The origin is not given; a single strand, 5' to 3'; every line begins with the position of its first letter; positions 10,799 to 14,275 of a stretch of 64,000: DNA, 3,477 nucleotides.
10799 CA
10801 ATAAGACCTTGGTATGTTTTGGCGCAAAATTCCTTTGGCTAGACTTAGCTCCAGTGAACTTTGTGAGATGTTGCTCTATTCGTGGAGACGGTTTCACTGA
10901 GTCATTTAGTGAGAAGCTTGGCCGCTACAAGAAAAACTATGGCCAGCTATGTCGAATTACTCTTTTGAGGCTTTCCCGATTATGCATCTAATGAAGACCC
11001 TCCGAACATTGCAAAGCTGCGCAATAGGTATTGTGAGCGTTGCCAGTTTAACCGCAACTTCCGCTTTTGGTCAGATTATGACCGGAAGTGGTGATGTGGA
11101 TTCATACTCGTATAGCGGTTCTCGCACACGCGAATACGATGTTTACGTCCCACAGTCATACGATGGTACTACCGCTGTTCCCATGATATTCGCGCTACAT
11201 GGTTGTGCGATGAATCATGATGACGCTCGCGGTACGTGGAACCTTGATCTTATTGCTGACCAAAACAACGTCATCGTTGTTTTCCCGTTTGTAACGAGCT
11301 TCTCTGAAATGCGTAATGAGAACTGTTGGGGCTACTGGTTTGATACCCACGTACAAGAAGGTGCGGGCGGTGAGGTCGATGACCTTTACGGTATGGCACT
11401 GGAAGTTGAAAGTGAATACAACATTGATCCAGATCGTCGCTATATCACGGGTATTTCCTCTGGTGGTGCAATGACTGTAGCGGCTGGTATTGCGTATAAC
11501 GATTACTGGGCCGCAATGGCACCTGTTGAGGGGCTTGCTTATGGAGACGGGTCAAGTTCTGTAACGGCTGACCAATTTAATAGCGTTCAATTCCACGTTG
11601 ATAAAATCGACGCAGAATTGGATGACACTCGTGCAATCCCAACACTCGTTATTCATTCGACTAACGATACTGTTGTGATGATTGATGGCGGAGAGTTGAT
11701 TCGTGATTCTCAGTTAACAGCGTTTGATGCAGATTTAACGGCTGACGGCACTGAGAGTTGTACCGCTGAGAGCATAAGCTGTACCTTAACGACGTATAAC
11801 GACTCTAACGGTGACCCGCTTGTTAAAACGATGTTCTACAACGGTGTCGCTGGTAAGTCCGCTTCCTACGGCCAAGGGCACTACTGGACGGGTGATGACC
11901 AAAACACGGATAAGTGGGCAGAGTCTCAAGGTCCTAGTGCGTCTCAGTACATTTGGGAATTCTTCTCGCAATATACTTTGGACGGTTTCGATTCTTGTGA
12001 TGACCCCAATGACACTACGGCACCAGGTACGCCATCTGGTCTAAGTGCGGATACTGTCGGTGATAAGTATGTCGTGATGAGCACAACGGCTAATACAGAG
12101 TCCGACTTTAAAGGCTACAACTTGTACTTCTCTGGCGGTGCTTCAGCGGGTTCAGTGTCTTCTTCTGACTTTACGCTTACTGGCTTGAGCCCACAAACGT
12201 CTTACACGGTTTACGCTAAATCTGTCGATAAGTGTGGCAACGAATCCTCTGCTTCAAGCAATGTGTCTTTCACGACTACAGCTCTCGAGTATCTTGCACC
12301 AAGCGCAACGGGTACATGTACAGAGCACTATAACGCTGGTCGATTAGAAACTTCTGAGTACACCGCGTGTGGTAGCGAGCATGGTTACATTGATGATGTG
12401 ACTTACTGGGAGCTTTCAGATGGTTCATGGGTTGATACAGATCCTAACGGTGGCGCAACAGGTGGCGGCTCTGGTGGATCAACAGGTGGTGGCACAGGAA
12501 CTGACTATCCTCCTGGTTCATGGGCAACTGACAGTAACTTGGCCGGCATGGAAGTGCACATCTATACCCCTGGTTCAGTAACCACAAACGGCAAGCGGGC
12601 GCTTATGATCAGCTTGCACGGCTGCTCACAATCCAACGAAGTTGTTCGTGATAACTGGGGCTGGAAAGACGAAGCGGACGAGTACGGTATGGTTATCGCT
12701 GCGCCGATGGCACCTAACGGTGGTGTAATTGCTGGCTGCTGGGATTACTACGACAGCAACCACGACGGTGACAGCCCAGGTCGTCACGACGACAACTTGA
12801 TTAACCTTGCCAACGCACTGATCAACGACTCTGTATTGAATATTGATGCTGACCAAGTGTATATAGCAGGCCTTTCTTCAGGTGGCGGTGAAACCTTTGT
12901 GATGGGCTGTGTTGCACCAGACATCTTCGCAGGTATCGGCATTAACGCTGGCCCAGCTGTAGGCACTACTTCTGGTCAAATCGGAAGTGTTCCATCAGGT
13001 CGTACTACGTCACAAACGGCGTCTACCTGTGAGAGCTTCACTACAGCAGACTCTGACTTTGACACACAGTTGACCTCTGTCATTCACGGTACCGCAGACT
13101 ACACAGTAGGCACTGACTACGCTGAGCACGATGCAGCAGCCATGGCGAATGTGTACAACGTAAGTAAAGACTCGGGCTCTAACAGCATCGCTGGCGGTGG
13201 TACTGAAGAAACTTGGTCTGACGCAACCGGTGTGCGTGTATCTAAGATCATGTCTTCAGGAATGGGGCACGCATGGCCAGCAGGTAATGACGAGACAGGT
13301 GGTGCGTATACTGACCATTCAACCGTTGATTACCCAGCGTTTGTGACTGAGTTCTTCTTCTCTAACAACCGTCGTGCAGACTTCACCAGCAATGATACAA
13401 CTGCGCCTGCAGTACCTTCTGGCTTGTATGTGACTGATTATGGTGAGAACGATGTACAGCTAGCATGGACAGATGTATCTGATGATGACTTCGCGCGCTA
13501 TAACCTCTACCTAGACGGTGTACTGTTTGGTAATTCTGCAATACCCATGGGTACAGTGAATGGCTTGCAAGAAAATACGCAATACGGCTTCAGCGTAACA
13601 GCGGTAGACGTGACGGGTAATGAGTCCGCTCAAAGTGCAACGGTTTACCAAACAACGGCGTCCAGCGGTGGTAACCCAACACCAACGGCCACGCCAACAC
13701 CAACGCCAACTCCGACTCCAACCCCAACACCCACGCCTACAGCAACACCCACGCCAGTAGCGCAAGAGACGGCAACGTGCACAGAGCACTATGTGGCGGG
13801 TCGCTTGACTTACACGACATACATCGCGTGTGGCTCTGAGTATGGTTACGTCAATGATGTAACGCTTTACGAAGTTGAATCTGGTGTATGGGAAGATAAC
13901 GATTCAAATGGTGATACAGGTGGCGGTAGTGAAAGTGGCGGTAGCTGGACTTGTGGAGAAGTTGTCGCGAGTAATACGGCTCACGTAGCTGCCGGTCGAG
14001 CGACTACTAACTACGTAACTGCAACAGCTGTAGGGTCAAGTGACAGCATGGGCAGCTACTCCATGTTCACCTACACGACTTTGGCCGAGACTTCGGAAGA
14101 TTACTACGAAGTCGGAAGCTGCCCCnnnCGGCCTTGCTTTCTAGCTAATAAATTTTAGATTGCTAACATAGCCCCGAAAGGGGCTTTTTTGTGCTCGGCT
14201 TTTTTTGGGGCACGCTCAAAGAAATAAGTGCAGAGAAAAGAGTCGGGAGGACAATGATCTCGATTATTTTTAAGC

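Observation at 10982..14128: PHB depolymerase with two complete, different catalytic domains in one chain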

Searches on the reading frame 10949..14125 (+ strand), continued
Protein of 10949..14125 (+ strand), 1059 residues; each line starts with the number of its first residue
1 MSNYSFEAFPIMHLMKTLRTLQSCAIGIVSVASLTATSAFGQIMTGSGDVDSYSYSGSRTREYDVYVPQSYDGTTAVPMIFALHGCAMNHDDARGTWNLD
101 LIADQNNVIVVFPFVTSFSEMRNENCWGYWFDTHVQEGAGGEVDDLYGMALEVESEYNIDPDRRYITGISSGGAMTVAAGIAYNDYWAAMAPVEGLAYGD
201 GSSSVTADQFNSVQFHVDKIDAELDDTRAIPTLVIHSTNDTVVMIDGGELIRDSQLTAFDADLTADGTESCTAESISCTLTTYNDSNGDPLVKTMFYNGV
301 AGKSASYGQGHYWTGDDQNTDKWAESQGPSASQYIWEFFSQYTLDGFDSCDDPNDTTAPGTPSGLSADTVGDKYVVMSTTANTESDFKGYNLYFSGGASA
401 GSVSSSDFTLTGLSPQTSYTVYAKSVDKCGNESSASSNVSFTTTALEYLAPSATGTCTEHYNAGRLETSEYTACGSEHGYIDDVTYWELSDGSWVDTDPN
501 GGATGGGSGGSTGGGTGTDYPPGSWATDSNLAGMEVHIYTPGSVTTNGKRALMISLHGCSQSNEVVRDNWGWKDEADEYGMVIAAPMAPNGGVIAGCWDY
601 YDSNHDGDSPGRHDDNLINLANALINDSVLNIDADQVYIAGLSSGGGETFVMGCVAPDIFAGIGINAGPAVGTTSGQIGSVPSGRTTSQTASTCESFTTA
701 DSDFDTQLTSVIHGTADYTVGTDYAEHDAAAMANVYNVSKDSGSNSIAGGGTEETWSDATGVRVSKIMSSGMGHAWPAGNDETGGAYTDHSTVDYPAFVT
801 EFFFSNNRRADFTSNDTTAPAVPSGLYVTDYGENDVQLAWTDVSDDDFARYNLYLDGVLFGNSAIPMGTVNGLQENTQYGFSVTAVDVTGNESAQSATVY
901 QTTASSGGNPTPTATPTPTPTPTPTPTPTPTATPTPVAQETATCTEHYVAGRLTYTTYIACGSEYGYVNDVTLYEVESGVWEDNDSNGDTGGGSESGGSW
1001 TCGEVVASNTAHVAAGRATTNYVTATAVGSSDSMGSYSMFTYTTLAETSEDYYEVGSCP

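Call 58: fold_search(model_id=the predicted structure, library=pdb)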
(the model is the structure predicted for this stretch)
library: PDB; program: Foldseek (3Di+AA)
matches with E <= 10: 1966; with E <= 0.001: 1271
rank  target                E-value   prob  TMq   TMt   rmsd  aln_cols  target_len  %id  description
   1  9byu                  9.4e-23  1.00  0.26  0.87   2.5       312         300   27  Structure and stability of an apo thermophilic esterase that hydrolyzes polyhydroxybutyrate (released 2024-11-06)
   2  8daj                  3.8e-22  1.00  0.26  0.87   2.4       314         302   26  Structure and Biochemistry of a Promiscuous Thermophilic Polyhydroxybutyrate Depolymerase from Lihuaxuella thermophilia (released 2023-02-15)
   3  8iy8_A                1.9e-14  1.00  0.21  0.74   3.4       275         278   20  Structure insight into substrate recognition and catalysis by feruloyl esterase from Aspergillus sydowii (released 2023-10-25)
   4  5x6s_A                1.7e-13  1.00  0.23  0.83   3.0       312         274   17  Acetyl xylan esterase from Aspergillus awamori (released 2017-08-23)
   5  8iyb_A                1.7e-13  1.00  0.21  0.75   3.5       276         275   19  Structure insight into substrate recognition and catalysis by feruloyl esterase from Aspergillus sydowii (released 2023-10-25)
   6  8jh8_A                6.8e-13  1.00  0.19  0.77   5.1       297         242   24  Structure-based characterization and improvement of an enzymatic activity of Acremonium alcalophilum feruloyl esterase (released 2024-04-17)
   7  9j07                  1.1e-12  1.00  0.22  0.72   4.6       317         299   20  Acetyl xylan esterase B from Aspergillus oryzae (AoAXEB), apo form (released 2025-02-05)
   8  3wyd_A                7.5e-12  1.00  0.16  0.81   3.9       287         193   20  C-terminal esterase domain of LC-Est1 (released 2014-11-12)
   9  9j08                  9.9e-12  1.00  0.21  0.67   5.4       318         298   22  Acetyl xylan esterase B from Aspergillus oryzae (AoAXEB), succinate complex form (released 2025-02-05)
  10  3wyd_B                1.2e-11  1.00  0.16  0.82   4.1       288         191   20  C-terminal esterase domain of LC-Est1 (released 2014-11-12)
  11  1gkl_A                1.3e-10  1.00  0.16  0.52   4.6       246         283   19  S954A mutant of the feruloyl esterase module from clostridium thermocellum complexed with ferulic acid (released 2001-12-13)
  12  1gkk_A                2.6e-10  1.00  0.15  0.51   4.7       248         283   18  Feruloyl esterase domain of XynY from clostridium thermocellum (released 2001-12-13)
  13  4q1v_A                1.6e-09  1.00  0.16  0.23   5.5       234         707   15  Crystal structure of a putative dipeptidyl aminopeptidase IV (BACOVA_01349) from Bacteroides ovatus ATCC 8483 at 2.48  (released 2014-05-07)
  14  6y8g_AAA              2.2e-09  1.00  0.15  0.51   4.8       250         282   18  selenomethionine derivative of ferulic acid esterase (FAE) (released 2020-05-20)
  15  8q6t_I                2.4e-09  1.00  0.09  0.09  51.1       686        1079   10  Helical reconstruction of the relaxed thick filament from FIB milled left ventricular mouse myofibrils (released 2023-11-01)
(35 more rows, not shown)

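Call 76: find_encoding_contigs(protein=window:10949-14125:+, flank=3000, max_places=5)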
Protein window:10949-14125:+ (1059 aa): no gene with exactly this product is on record in the collection.

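Call 77: find_encoding_contigs(protein=window:10991-14125:+, flank=3000, max_places=5)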
Protein window:10991-14125:+ (1045 aa): no gene with exactly this product is on record in the collection.

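Call 78: find_encoding_contigs(protein=window:10982-14125:+, flank=3000, max_places=5)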
Protein window:10982-14125:+ (1048 aa): no gene with exactly this product is on record in the collection.

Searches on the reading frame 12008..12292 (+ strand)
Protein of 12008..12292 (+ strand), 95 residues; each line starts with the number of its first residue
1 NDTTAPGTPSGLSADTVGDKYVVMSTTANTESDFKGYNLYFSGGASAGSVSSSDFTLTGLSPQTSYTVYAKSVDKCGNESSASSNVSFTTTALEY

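Call 7: search_protein_families(library=pfam, proteins=[window:12008-12292:+], max_evalue=1)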
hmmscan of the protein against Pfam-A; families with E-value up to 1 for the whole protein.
seq(95 aa): 2 families
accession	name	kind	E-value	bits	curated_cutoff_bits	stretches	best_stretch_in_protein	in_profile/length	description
PF00041.27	fn3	-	4.8e-08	33.5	25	1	8-86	2-81/84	Fibronectin type III domain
PF16656.11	Pur_ac_phosph_N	-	0.0059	17.6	30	1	31-90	40-93/93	Purple acid Phosphatase, N-terminal domain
